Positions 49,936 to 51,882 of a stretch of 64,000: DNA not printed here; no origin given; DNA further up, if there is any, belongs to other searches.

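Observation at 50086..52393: GltS synthase-half genes with no amidotransferase or GltD, next to glutamate/glutamine genes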

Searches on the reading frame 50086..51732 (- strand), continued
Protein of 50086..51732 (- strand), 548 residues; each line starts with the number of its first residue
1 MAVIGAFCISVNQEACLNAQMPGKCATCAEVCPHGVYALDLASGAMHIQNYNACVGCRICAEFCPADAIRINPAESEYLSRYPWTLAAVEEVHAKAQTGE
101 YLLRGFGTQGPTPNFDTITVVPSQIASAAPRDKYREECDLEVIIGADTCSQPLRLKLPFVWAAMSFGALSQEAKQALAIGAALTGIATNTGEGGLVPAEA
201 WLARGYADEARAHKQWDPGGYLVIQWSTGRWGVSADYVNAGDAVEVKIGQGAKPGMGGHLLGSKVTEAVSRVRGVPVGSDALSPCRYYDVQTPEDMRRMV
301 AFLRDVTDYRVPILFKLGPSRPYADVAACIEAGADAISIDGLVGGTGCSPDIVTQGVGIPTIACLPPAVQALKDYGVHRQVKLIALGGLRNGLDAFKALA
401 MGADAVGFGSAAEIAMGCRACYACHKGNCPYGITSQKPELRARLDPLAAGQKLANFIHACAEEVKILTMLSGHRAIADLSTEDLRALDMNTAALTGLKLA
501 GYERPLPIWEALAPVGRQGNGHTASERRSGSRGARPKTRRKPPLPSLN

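Call 10: find_homologous_proteins(query=window:50086-51732:-, max_evalue=1e-10)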
Query window:50086-51732:- (548 aa): 2565 proteins with E <= 1e-10 among 8000 candidates; the best 120 are listed.
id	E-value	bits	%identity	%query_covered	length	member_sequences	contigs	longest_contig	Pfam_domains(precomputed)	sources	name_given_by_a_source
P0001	0.0e+0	1257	100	100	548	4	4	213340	PF14697.12,PF01070.25,PF00478.32,PF00037.33,PF12838.13,PF13187.12,PF01645.24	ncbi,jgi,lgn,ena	-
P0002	0.0e+0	1112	89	99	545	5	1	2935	PF14697.12,PF01070.25,PF00478.32,PF00037.33,PF13187.12,PF01645.24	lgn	-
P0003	0.0e+0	1046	84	95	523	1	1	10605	PF14697.12,PF01070.25,PF00478.32,PF00037.33,PF12838.13,PF13187.12,PF01645.24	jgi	jgi:glutamate synthase domain-containing protein 2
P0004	0.0e+0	1044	82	97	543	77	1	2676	PF14697.12,PF01070.25,PF00478.32,PF00037.33,PF12838.13,PF13187.12,PF01645.24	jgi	-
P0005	0.0e+0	1043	83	97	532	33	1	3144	PF01070.25,PF00478.32,PF00037.33,PF12838.13,PF13187.12,PF01645.24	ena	-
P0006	0.0e+0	1036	82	96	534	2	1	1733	PF14697.12,PF01070.25,PF00478.32,PF00037.33,PF12838.13,PF13187.12,PF01645.24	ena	-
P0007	0.0e+0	1036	80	98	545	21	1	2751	PF14697.12,PF01070.25,PF00478.32,PF00037.33,PF12838.13,PF13187.12,PF01645.24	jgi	jgi:glutamate synthase domain-containing protein 2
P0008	0.0e+0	1034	84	95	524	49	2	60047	PF01070.25,PF00478.32,PF00037.33,PF12838.13,PF13187.12,PF01645.24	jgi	jgi:glutamate synthase domain-containing protein 2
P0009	0.0e+0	1034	82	97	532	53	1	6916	PF14697.12,PF01070.25,PF00478.32,PF00037.33,PF12838.13,PF13187.12,PF01645.24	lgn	-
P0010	0.0e+0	1031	81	97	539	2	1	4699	PF14697.12,PF01070.25,PF00478.32,PF00037.33,PF12838.13,PF13187.12,PF01645.24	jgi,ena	-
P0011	0.0e+0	1031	83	95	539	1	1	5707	PF14697.12,PF01070.25,PF00478.32,PF00037.33,PF12838.13,PF13187.12,PF01645.24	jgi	jgi:glutamate synthase domain-containing protein 2/NAD-dependent dihydropyrimidine dehydrogenase Pre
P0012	0.0e+0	1031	85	93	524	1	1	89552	PF14697.12,PF01070.25,PF00478.32,PF00037.33,PF12838.13,PF13187.12,PF01645.24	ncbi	ncbi:glutamate synthase-related protein [Chloroflexota bacterium]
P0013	0.0e+0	1030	82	95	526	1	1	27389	PF14697.12,PF01070.25,PF00478.32,PF00037.33,PF12838.13,PF13187.12,PF01645.24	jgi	jgi:methylamine---glutamate N-methyltransferase subunit C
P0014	0.0e+0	1029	81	96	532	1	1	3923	PF14697.12,PF01070.25,PF00478.32,PF12837.13,PF00037.33,PF12838.13,PF13187.12,PF01645.24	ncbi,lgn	ncbi:MAG: glutamate synthase-related protein [Anaerolineales bacterium]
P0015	0.0e+0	1028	83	93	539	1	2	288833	PF01070.25,PF00478.32,PF12837.13,PF00037.33,PF12838.13,PF13187.12,PF01645.24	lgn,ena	-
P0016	0.0e+0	1027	84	93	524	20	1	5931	PF14697.12,PF01070.25,PF00478.32,PF00037.33,PF12838.13,PF13187.12,PF01645.24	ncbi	-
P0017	0.0e+0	1026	82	94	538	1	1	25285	PF14697.12,PF01070.25,PF00478.32,PF00037.33,PF13484.12,PF12838.13,PF13187.12,PF01645.24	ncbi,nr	ncbi:MAG: alpha-hydroxy-acid oxidizing protein [Thermoflexales bacterium]|nr:alpha-hydroxy-acid oxid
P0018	0.0e+0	1026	83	95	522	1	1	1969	PF14697.12,PF01070.25,PF00478.32,PF00037.33,PF12838.13,PF13187.12,PF01645.24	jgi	jgi:glutamate synthase domain-containing protein 2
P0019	0.0e+0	1024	83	95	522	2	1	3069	PF14697.12,PF01070.25,PF00478.32,PF00037.33,PF13484.12,PF12838.13,PF13187.12,PF01645.24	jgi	jgi:glutamate synthase domain-containing protein 2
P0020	0.0e+0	1023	84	93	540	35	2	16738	PF14697.12,PF01070.25,PF00478.32,PF00037.33,PF12838.13,PF13187.12,PF01645.24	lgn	-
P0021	0.0e+0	1023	83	93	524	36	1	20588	PF14697.12,PF01070.25,PF00478.32,PF00037.33,PF12838.13,PF13187.12,PF01645.24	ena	-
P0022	0.0e+0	1023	82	95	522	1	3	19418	PF14697.12,PF01070.25,PF00478.32,PF00037.33,PF12838.13,PF13187.12,PF01645.24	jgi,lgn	jgi:glutamate synthase domain-containing protein 2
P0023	0.0e+0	1021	84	93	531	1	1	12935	PF14697.12,PF01070.25,PF00478.32,PF00037.33,PF12838.13,PF13187.12,PF01645.24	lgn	-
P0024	0.0e+0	1021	81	96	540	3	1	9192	PF14697.12,PF01070.25,PF00478.32,PF12837.13,PF00037.33,PF13484.12,PF12838.13,PF13237.12,PF13187.12,PF01645.24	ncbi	-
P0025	0.0e+0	1021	83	93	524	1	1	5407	PF14697.12,PF01070.25,PF00478.32,PF00037.33,PF12838.13,PF13187.12,PF01645.24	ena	-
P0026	0.0e+0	1020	82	95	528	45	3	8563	PF14697.12,PF01070.25,PF00478.32,PF00037.33,PF12838.13,PF13187.12,PF01645.24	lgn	-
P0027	0.0e+0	1020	84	93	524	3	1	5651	PF14697.12,PF01070.25,PF00478.32,PF00037.33,PF12838.13,PF13187.12,PF01645.24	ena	-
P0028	0.0e+0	1020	82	96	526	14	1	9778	PF01070.25,PF00478.32,PF00037.33,PF13484.12,PF12838.13,PF13187.12,PF01645.24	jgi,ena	-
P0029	0.0e+0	1020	81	95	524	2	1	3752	PF14697.12,PF01070.25,PF00478.32,PF00037.33,PF12838.13,PF13187.12,PF01645.24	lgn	-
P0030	0.0e+0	1020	81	95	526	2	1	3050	PF14697.12,PF01070.25,PF00478.32,PF00037.33,PF12838.13,PF13187.12,PF01645.24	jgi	-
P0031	0.0e+0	1019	81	95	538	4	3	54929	PF01070.25,PF00478.32,PF00037.33,PF01180.28,PF12838.13,PF13187.12,PF01645.24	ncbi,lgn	ncbi:MAG: glutamate synthase-related protein [Candidatus Promineifilaceae bacterium]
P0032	0.0e+0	1019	83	93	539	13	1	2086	PF01070.25,PF00478.32,PF12837.13,PF00037.33,PF12838.13,PF13187.12,PF01645.24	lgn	-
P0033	0.0e+0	1019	80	97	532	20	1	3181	PF01070.25,PF00478.32,PF00037.33,PF12838.13,PF13187.12,PF01645.24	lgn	-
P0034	0.0e+0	1017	83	93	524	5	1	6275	PF14697.12,PF01070.25,PF00478.32,PF00037.33,PF12838.13,PF13187.12,PF01645.24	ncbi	-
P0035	0.0e+0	1017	83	93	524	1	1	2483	PF01070.25,PF00478.32,PF00037.33,PF12838.13,PF13187.12,PF01645.24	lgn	-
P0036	0.0e+0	1017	81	95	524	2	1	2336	PF14697.12,PF01070.25,PF00478.32,PF00037.33,PF12838.13,PF13187.12,PF01645.24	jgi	jgi:glutamate synthase domain-containing protein 2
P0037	0.0e+0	1016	80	96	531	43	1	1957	PF14697.12,PF01070.25,PF00478.32,PF00037.33,PF13484.12,PF12838.13,PF13187.12,PF01645.24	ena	-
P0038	0.0e+0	1016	82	93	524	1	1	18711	PF14697.12,PF01070.25,PF00478.32,PF00037.33,PF12838.13,PF13187.12,PF01645.24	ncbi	-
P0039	0.0e+0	1016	81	96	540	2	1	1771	PF14697.12,PF01070.25,PF00478.32,PF00037.33,PF12838.13,PF13187.12,PF01645.24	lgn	-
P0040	0.0e+0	1015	80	97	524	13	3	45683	PF14697.12,PF01070.25,PF00478.32,PF00037.33,PF12838.13,PF13187.12,PF01645.24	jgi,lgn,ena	-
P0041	0.0e+0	1015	81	95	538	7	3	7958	PF14697.12,PF01070.25,PF00478.32,PF00037.33,PF12838.13,PF13187.12,PF01645.24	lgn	-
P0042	0.0e+0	1014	80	95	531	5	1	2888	PF14697.12,PF01070.25,PF00478.32,PF00037.33,PF13484.12,PF12838.13,PF13187.12,PF01645.24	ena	-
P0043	0.0e+0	1014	82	93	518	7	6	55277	PF14697.12,PF01070.25,PF00478.32,PF00037.33,PF01180.28,PF12838.13,PF13187.12,PF01645.24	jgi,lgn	jgi:glutamate synthase domain-containing protein 2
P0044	0.0e+0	1013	83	93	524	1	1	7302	PF14697.12,PF01070.25,PF00478.32,PF00037.33,PF12838.13,PF13187.12,PF01645.24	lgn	-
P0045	0.0e+0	1013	80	95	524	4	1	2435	PF14697.12,PF01070.25,PF00478.32,PF00037.33,PF12838.13,PF13187.12,PF01645.24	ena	-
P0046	0.0e+0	1012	82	93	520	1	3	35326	PF01070.25,PF00478.32,PF00037.33,PF12838.13,PF13187.12,PF01645.24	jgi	jgi:glutamate synthase domain-containing protein 2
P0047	0.0e+0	1012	80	97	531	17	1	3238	PF14697.12,PF01070.25,PF00478.32,PF00037.33,PF12838.13,PF13187.12,PF01645.24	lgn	-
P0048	0.0e+0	1011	82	93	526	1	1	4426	PF14697.12,PF01070.25,PF00478.32,PF00037.33,PF12838.13,PF13187.12,PF01645.24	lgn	-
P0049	0.0e+0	1011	82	95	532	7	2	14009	PF14697.12,PF01070.25,PF00478.32,PF00037.33,PF12838.13,PF13187.12,PF01645.24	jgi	jgi:glutamate synthase domain-containing protein 2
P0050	0.0e+0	1011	83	93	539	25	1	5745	PF14697.12,PF01070.25,PF00478.32,PF00037.33,PF12838.13,PF13187.12,PF01645.24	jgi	jgi:glutamate synthase domain-containing protein 2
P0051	0.0e+0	1011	79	99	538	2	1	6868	PF01070.25,PF00478.32,PF00037.33,PF12838.13,PF13187.12,PF01645.24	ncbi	-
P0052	0.0e+0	1011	83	95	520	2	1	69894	PF14697.12,PF01070.25,PF00478.32,PF00037.33,PF12838.13,PF13237.12,PF13187.12,PF01645.24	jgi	jgi:methylamine---glutamate N-methyltransferase subunit C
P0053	0.0e+0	1011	81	93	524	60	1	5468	PF14697.12,PF01070.25,PF00478.32,PF00037.33,PF12838.13,PF13187.12,PF01645.24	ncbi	-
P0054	0.0e+0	1010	82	93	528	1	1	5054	PF01070.25,PF00478.32,PF00037.33,PF13484.12,PF12838.13,PF13187.12,PF01645.24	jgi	jgi:methylamine---glutamate N-methyltransferase subunit C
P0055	0.0e+0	1010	81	95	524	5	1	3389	PF01070.25,PF00478.32,PF00037.33,PF12838.13,PF13187.12,PF01645.24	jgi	-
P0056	0.0e+0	1010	80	97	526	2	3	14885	PF14697.12,PF01070.25,PF00478.32,PF00037.33,PF12838.13,PF13187.12,PF01645.24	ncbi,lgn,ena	-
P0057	0.0e+0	1010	80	95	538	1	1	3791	PF14697.12,PF01070.25,PF00478.32,PF00037.33,PF12838.13,PF13187.12,PF01645.24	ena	-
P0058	0.0e+0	1010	80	96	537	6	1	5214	PF14697.12,PF01070.25,PF00478.32,PF00037.33,PF12838.13,PF13187.12,PF01645.24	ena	-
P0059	0.0e+0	1010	81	95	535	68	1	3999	PF14697.12,PF01070.25,PF00478.32,PF00037.33,PF12838.13,PF13187.12,PF01645.24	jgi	jgi:glutamate synthase domain-containing protein 2/NAD-dependent dihydropyrimidine dehydrogenase Pre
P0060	0.0e+0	1010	81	95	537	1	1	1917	PF14697.12,PF01070.25,PF00478.32,PF12837.13,PF00037.33,PF13484.12,PF12838.13,PF13237.12,PF13187.12,PF01645.24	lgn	-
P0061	6.2e-298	1007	81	94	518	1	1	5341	PF01070.25,PF00478.32,PF00037.33,PF12838.13,PF13187.12,PF01645.24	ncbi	-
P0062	1.7e-297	1005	80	96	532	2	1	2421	PF01070.25,PF00478.32,PF00037.33,PF13484.12,PF12838.13,PF13187.12,PF01645.24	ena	-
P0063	2.2e-297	1005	81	93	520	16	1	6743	PF14697.12,PF01070.25,PF00478.32,PF00037.33,PF12838.13,PF13187.12,PF01645.24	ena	-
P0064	3.1e-297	1005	81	95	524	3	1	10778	PF14697.12,PF01070.25,PF00478.32,PF00037.33,PF13484.12,PF12838.13,PF13187.12,PF01645.24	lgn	-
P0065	3.4e-297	1005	81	95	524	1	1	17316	PF14697.12,PF01070.25,PF00478.32,PF12838.13,PF13187.12,PF01645.24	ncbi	-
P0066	8.2e-297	1003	79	95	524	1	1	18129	PF14697.12,PF01070.25,PF00478.32,PF00037.33,PF12838.13,PF13187.12,PF01645.24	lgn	-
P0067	1.6e-296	1002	82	93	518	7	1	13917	PF14697.12,PF01070.25,PF00478.32,PF12837.13,PF00037.33,PF12838.13,PF13187.12,PF01645.24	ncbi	-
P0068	2.1e-296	1002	81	95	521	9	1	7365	PF01070.25,PF00478.32,PF00037.33,PF12838.13,PF13187.12,PF01645.24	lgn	-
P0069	1.3e-295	999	79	96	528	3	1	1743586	PF14697.12,PF01070.25,PF00478.32,PF00037.33,PF13187.12,PF01645.24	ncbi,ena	-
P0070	2.5e-295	998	80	95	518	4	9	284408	PF14697.12,PF01070.25,PF00478.32,PF00037.33,PF12838.13,PF13187.12,PF01645.24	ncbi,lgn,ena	-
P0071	2.6e-295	998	81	93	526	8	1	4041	PF01070.25,PF00478.32,PF00037.33,PF12838.13,PF13187.12,PF01645.24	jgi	jgi:glutamate synthase domain-containing protein 2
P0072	3.6e-295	998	84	91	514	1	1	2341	PF01070.25,PF00478.32,PF00037.33,PF12838.13,PF13237.12,PF13187.12,PF01645.24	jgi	jgi:glutamate synthase domain-containing protein 2/NAD-dependent dihydropyrimidine dehydrogenase Pre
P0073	4.1e-295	998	80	95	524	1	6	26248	PF01070.25,PF00478.32,PF12838.13,PF13187.12,PF01645.24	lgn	-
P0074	1.3e-294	996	78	95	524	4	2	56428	PF14697.12,PF01070.25,PF00478.32,PF00037.33,PF12838.13,PF13187.12,PF01645.24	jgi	jgi:glutamate synthase domain-containing protein 2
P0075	2.5e-294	995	78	96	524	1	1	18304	PF01070.25,PF00478.32,PF00037.33,PF12838.13,PF13187.12,PF01645.24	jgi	jgi:methylamine---glutamate N-methyltransferase subunit C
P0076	5.7e-294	994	80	95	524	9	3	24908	PF14697.12,PF01070.25,PF00478.32,PF12838.13,PF13237.12,PF13187.12,PF01645.24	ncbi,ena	-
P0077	7.7e-294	993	80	95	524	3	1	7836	PF14697.12,PF01070.25,PF00478.32,PF00037.33,PF13484.12,PF12838.13,PF13187.12,PF01645.24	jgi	jgi:glutamate synthase domain-containing protein 2/NAD-dependent dihydropyrimidine dehydrogenase Pre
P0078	8.0e-294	993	80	96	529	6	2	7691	PF14697.12,PF01070.25,PF00478.32,PF00037.33,PF12838.13,PF13187.12,PF01645.24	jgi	jgi:glutamate synthase domain-containing protein 2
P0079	8.0e-294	993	82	93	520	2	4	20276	PF01070.25,PF00478.32,PF12837.13,PF00037.33,PF12838.13,PF13187.12,PF01645.24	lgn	-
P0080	1.8e-293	992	79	95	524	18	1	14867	PF14697.12,PF01070.25,PF00478.32,PF00037.33,PF12838.13,PF13187.12,PF01645.24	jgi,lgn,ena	-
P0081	2.0e-293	992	82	93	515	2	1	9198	PF14697.12,PF01070.25,PF00478.32,PF00037.33,PF13484.12,PF12838.13,PF13187.12,PF01645.24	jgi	jgi:glutamate synthase domain-containing protein 2/NAD-dependent dihydropyrimidine dehydrogenase Pre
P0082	3.5e-293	991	80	93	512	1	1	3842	PF14697.12,PF01070.25,PF00478.32,PF00037.33,PF12838.13,PF13187.12,PF01645.24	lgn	-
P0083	3.9e-293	991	80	95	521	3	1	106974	PF14697.12,PF01070.25,PF00478.32,PF12837.13,PF00037.33,PF12838.13,PF13187.12,PF01645.24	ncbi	-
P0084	6.9e-293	990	81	93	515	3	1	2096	PF01070.25,PF00478.32,PF00037.33,PF12838.13,PF13187.12,PF01645.24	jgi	-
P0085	9.6e-293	990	79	95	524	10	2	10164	PF14697.12,PF01070.25,PF00478.32,PF00037.33,PF12838.13,PF13187.12,PF01645.24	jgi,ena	-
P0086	7.4e-292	987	80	93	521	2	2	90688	PF14697.12,PF01070.25,PF00478.32,PF00037.33,PF13484.12,PF12838.13,PF13187.12,PF01645.24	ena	-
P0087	1.9e-291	986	78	95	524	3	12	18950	PF14697.12,PF01070.25,PF00478.32,PF00037.33,PF12838.13,PF13187.12,PF01645.24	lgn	-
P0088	2.8e-291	985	79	95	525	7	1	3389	PF14697.12,PF01070.25,PF00478.32,PF00037.33,PF12838.13,PF13187.12,PF01645.24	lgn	-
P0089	3.3e-291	985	81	93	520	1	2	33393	PF14697.12,PF01070.25,PF00478.32,PF00037.33,PF12838.13,PF13187.12,PF01645.24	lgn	-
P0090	6.7e-291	984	83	91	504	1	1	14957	PF01070.25,PF00478.32,PF00037.33,PF12838.13,PF13187.12,PF01645.24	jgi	jgi:glutamate synthase domain-containing protein 2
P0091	1.8e-287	972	80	93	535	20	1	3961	PF14697.12,PF01070.25,PF00478.32,PF00037.33,PF12838.13,PF13187.12,PF01645.24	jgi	jgi:methylamine---glutamate N-methyltransferase subunit C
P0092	2.3e-287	972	78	93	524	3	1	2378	PF14697.12,PF01070.25,PF00478.32,PF00037.33,PF12838.13,PF13187.12,PF01645.24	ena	-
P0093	3.1e-283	958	82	89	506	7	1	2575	PF14697.12,PF01070.25,PF00478.32,PF00037.33,PF12838.13,PF13187.12,PF01645.24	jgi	jgi:glutamate synthase domain-containing protein 2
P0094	1.7e-278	943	83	87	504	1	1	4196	PF01070.25,PF00478.32,PF00037.33,PF12838.13,PF13237.12,PF01645.24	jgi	-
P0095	4.2e-276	935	81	89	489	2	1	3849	PF01070.25,PF00478.32,PF00037.33,PF12838.13,PF13237.12,PF01645.24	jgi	jgi:glutamate synthase domain-containing protein 2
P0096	6.8e-273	924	80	88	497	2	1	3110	PF01070.25,PF00478.32,PF01645.24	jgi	jgi:glutamate synthase domain-containing protein 2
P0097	2.6e-270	916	80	87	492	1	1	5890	PF01070.25,PF00478.32,PF00037.33,PF12838.13,PF13237.12,PF01645.24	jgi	jgi:glutamate synthase domain-containing protein 2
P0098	2.8e-270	916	76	93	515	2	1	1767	PF14697.12,PF01070.25,PF00478.32,PF12837.13,PF00037.33,PF13484.12,PF12838.13,PF13187.12,PF01645.24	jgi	jgi:glutamate synthase domain-containing protein 2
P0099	5.2e-270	915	76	93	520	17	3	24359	PF01070.25,PF12837.13,PF00037.33,PF12838.13,PF13187.12,PF01645.24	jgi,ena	-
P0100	2.1e-269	913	75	96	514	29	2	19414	PF01070.25,PF00478.32,PF12837.13,PF00037.33,PF01180.28,PF12838.13,PF13237.12,PF13187.12,PF01645.24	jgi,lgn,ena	-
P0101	4.8e-268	908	76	93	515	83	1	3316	PF14697.12,PF01070.25,PF12837.13,PF00037.33,PF12838.13,PF13187.12,PF01645.24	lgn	-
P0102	5.7e-268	908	75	93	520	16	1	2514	PF14697.12,PF00478.32,PF12837.13,PF00037.33,PF13484.12,PF12838.13,PF13187.12,PF01645.24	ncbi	-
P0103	2.3e-267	906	75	93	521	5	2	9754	PF14697.12,PF01070.25,PF12837.13,PF00037.33,PF12838.13,PF13237.12,PF13187.12,PF01645.24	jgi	jgi:glutamate synthase domain-containing protein 2/NAD-dependent dihydropyrimidine dehydrogenase Pre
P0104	2.6e-267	906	75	93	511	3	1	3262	PF14697.12,PF12837.13,PF00037.33,PF13484.12,PF12838.13,PF13187.12,PF01645.24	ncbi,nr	ncbi:MAG TPA: FMN-binding glutamate synthase family protein, partial [Halothiobacillaceae bacterium]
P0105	3.1e-267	906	76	93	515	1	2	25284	PF14697.12,PF01070.25,PF00478.32,PF12837.13,PF00037.33,PF13484.12,PF12838.13,PF13237.12,PF13187.12,PF01645.24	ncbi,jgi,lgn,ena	jgi:methylamine---glutamate N-methyltransferase subunit C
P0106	3.2e-267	906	74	93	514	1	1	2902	PF01070.25,PF12837.13,PF00037.33,PF12838.13,PF13187.12,PF01645.24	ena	-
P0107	5.4e-267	905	75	92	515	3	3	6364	PF01070.25,PF00037.33,PF13484.12,PF12838.13,PF13237.12,PF13187.12,PF01645.24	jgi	jgi:glutamate synthase domain-containing protein 2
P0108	6.7e-267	905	74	95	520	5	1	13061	PF14697.12,PF12837.13,PF12838.13,PF13187.12,PF01645.24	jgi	jgi:glutamate synthase domain-containing protein 2/Pyruvate/2-oxoacid:ferredoxin oxidoreductase delt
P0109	2.4e-266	903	75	92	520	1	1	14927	PF00478.32,PF12837.13,PF00037.33,PF13484.12,PF12838.13,PF13187.12,PF01645.24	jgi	jgi:glutamate synthase domain-containing protein 2/NAD-dependent dihydropyrimidine dehydrogenase Pre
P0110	2.9e-266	902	73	95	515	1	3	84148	PF14697.12,PF01070.25,PF00478.32,PF12837.13,PF00037.33,PF12838.13,PF13187.12,PF01645.24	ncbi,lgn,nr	ncbi:MAG: FMN-binding glutamate synthase family protein [Anaerolineales bacterium]|nr:FMN-binding gl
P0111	8.2e-266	901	76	93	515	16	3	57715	PF14697.12,PF12837.13,PF00037.33,PF13484.12,PF12838.13,PF13187.12,PF01645.24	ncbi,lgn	-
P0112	8.9e-266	901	74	93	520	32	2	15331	PF14697.12,PF01070.25,PF00037.33,PF12838.13,PF13187.12,PF01645.24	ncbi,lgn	ncbi:MAG: glutamate synthase-related protein [Anaerolineae bacterium]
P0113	1.8e-265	900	75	93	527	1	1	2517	PF14697.12,PF01070.25,PF00037.33,PF13484.12,PF12838.13,PF13237.12,PF13187.12,PF01645.24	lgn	-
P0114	1.1e-264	897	74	93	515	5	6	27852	PF01070.25,PF12837.13,PF00037.33,PF13484.12,PF12838.13,PF13237.12,PF13187.12,PF01645.24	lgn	-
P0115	1.1e-264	897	77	91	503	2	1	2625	PF14697.12,PF01070.25,PF12837.13,PF00037.33,PF12838.13,PF13237.12,PF13187.12,PF01645.24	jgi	-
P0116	2.3e-264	896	74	95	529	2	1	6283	PF14697.12,PF01070.25,PF00478.32,PF00037.33,PF12838.13,PF13187.12,PF01645.24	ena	-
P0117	3.5e-264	896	75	93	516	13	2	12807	PF14697.12,PF12837.13,PF00037.33,PF13484.12,PF12838.13,PF13237.12,PF13187.12,PF01645.24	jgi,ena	-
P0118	4.5e-264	895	76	91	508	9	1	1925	PF01070.25,PF00037.33,PF12838.13,PF13187.12,PF01645.24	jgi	jgi:glutamate synthase domain-containing protein 2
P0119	5.7e-264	895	75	93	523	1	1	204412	PF01070.25,PF00478.32,PF00037.33,PF13484.12,PF12838.13,PF13187.12,PF01645.24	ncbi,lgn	-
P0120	1.3e-263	894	75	93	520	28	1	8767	PF14697.12,PF01070.25,PF00478.32,PF12837.13,PF00037.33,PF13484.12,PF12838.13,PF13187.12,PF01645.24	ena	-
